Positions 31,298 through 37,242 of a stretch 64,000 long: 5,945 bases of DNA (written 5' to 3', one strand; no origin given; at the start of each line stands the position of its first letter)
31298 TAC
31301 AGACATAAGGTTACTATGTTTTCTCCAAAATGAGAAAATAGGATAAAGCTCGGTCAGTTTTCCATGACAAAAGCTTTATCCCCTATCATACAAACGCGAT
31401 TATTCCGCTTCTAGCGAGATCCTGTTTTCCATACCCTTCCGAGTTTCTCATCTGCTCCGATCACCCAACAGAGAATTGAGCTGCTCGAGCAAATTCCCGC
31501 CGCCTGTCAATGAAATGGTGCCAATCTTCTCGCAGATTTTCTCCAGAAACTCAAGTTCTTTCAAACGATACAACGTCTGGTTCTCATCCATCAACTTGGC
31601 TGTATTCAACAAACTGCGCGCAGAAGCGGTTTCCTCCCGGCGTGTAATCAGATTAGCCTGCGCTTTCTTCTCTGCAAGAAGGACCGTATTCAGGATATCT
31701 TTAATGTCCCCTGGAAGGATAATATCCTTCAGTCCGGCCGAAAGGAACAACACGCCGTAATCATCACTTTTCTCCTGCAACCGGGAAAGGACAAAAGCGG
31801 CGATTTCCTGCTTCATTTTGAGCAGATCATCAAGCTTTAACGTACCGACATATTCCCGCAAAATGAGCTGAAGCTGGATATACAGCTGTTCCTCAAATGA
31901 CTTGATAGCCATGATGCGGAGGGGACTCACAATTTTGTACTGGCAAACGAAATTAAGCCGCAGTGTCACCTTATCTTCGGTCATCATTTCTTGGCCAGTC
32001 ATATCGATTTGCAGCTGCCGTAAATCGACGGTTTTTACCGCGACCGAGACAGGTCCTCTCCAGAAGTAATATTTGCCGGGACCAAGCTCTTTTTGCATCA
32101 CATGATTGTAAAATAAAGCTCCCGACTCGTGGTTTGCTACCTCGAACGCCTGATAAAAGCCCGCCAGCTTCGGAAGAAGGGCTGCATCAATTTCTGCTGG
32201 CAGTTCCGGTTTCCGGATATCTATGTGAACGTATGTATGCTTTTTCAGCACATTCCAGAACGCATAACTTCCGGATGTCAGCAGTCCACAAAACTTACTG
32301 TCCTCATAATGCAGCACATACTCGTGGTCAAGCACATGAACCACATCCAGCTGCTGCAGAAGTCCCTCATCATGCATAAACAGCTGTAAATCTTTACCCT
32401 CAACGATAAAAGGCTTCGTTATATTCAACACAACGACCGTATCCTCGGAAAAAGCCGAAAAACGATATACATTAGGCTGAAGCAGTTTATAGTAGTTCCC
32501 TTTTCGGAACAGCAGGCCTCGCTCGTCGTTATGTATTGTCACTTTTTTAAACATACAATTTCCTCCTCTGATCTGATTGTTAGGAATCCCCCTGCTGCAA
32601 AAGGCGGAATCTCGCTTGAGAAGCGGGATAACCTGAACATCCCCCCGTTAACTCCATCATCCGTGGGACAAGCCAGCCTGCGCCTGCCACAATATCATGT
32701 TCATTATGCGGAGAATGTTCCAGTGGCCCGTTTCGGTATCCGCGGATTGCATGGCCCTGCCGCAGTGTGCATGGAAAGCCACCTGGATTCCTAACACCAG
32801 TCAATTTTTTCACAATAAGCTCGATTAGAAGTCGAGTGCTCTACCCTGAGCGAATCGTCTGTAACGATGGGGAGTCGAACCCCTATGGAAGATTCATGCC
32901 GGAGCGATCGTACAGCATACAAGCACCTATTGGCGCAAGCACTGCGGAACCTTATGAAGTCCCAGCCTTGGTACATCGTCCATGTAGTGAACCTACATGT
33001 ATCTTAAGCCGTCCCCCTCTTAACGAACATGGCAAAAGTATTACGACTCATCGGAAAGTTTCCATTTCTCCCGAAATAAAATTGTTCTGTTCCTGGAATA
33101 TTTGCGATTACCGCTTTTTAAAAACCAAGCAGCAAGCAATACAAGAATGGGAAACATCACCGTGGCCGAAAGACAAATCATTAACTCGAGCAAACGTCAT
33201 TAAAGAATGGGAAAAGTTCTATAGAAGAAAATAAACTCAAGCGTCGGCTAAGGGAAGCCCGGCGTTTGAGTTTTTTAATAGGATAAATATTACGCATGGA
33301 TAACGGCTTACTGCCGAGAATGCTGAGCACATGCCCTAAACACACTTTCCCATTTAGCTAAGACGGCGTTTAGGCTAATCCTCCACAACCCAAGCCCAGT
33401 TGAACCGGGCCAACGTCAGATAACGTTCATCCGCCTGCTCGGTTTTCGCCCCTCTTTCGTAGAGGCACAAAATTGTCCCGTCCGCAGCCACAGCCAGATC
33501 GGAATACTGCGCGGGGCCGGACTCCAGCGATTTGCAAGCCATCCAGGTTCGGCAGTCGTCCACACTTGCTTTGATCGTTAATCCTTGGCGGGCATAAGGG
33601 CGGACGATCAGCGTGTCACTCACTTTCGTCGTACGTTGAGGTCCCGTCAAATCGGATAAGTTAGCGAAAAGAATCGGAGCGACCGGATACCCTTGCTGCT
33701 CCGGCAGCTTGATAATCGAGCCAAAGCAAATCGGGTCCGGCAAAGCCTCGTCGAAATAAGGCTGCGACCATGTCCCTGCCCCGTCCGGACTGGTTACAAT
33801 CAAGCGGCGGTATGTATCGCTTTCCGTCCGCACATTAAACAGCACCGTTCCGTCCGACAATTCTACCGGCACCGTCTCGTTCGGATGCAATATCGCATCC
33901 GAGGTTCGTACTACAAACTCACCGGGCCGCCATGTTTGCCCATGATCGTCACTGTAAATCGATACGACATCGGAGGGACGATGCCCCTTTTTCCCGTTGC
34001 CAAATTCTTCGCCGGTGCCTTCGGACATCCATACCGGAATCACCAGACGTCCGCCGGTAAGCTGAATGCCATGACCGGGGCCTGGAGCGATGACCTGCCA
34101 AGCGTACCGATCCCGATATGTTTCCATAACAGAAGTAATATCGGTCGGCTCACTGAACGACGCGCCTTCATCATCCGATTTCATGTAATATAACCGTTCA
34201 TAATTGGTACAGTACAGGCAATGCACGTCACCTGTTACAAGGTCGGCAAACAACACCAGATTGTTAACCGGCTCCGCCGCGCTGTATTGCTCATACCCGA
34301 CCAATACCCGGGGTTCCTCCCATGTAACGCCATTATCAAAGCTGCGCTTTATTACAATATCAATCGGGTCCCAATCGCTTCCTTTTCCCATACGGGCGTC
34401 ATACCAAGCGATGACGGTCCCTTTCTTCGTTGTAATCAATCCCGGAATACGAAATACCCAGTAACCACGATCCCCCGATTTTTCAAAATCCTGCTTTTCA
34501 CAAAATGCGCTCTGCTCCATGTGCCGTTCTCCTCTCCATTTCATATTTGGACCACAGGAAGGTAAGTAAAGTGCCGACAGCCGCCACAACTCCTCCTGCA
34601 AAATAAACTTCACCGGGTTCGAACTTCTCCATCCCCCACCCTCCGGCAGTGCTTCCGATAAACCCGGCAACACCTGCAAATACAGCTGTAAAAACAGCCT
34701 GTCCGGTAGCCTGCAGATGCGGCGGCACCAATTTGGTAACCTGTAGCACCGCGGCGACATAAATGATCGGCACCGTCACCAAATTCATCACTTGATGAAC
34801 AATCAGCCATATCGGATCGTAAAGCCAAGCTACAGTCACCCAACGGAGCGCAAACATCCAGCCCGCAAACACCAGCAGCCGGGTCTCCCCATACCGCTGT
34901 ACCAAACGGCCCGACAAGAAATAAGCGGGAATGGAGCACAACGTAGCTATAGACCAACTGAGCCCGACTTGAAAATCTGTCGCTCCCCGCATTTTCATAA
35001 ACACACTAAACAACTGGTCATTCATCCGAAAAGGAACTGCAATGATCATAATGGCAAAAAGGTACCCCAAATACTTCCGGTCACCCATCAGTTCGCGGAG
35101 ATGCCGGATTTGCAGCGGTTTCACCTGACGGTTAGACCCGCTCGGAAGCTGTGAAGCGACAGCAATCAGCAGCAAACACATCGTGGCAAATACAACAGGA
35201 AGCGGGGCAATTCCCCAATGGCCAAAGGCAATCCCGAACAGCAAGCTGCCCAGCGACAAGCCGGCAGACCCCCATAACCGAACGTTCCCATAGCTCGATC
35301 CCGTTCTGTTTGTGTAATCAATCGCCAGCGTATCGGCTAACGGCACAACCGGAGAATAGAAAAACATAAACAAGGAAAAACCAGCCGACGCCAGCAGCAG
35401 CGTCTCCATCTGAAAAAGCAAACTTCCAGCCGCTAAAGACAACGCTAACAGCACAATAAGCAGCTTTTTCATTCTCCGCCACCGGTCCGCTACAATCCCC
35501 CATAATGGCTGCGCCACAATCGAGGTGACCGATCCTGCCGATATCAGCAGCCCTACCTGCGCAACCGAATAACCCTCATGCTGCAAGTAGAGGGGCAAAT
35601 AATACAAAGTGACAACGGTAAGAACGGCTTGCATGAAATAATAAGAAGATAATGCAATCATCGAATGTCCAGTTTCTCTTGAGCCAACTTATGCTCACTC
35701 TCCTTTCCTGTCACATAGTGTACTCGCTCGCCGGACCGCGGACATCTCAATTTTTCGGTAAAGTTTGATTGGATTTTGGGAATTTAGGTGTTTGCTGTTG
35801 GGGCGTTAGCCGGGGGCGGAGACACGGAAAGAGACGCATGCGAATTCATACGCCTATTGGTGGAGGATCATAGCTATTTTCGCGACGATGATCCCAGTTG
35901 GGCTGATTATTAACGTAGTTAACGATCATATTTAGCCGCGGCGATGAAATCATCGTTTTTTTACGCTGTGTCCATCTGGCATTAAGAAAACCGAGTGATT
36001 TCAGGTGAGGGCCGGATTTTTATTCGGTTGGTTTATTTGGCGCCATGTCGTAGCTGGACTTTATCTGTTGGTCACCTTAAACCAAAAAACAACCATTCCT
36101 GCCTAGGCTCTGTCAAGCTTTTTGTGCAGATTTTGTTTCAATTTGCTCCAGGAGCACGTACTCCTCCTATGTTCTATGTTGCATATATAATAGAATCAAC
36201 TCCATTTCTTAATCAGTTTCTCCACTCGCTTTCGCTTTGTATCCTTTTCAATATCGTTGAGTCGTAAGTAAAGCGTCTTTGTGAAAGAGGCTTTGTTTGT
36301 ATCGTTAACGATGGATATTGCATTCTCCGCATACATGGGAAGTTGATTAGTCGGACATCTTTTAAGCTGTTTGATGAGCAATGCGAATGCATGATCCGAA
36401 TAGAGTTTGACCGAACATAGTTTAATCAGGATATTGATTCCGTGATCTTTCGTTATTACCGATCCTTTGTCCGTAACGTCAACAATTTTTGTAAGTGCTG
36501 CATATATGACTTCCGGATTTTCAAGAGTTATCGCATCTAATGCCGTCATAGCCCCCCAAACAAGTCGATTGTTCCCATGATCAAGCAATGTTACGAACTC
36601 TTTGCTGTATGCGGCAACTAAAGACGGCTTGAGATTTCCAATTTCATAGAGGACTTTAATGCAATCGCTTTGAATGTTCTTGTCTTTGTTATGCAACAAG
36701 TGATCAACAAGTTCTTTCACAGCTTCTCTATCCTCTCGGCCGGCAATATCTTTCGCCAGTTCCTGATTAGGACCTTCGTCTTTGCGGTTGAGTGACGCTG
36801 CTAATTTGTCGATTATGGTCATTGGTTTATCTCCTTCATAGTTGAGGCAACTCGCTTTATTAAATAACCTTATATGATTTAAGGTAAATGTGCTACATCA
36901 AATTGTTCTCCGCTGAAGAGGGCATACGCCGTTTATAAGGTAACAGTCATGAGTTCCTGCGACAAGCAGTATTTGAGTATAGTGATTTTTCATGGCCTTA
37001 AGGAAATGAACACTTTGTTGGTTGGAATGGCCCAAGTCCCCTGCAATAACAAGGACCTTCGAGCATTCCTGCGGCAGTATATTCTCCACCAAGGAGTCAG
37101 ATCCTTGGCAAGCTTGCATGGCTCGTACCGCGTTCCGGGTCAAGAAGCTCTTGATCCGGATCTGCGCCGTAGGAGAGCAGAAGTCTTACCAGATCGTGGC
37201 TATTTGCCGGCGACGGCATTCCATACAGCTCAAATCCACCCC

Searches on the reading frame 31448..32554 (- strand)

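Call 9: search_protein_families(library=pfam, proteins=[window:31448-32554:-], max_evalue=0.001)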
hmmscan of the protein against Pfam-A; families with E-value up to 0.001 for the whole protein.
window:31448-32554:- (368 aa): 1 family
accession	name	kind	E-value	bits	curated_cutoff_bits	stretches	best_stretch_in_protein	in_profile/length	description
PF01145.31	Band_7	-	2.1e-22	80.5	23.6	1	144-308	8-175/176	SPFH domain / Band 7 family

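Call 78: search_protein_families(library=padloc, proteins=[window:31448-32554:-], max_evalue=0.001)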
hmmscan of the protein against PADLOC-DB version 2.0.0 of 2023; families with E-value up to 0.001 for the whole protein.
window:31448-32554:- (368 aa): 0 families

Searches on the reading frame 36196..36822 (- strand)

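Call 8: search_protein_families(library=pfam, proteins=[window:36196-36822:-], max_evalue=0.001)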
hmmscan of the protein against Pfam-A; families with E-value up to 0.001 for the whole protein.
window:36196-36822:- (208 aa): 1 family
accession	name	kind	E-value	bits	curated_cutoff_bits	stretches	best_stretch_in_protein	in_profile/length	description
PF13646.12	HEAT_2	-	0.00017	22.2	27.7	0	4-63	1-60/88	HEAT repeats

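Call 23: search_protein_families(library=phrogs, proteins=[window:36196-36822:-], max_evalue=0.01)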
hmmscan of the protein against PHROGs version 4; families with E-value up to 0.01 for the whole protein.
window:36196-36822:- (208 aa): 0 families

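Call 78: search_protein_families(library=padloc, proteins=[window:36196-36822:-], max_evalue=0.001)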
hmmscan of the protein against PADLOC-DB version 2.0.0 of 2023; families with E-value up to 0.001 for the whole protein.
window:36196-36822:- (208 aa): 0 families

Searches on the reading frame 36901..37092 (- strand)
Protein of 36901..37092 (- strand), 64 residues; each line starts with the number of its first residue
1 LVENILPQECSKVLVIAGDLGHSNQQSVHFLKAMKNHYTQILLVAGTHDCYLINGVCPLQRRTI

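Call 98: search_protein_families(library=pfam, proteins=[window:36901-37092:-], max_evalue=1)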
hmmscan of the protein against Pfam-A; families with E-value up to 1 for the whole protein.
seq(64 aa): 1 family
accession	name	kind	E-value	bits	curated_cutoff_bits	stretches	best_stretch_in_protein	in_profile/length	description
PF00149.33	Metallophos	-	0.0033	18.3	21.5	1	2-51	22-73/191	Calcineurin-like phosphoesterase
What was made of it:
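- Checked: Its own Pfam hit is sub-threshold (E 0.0033, call 98).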
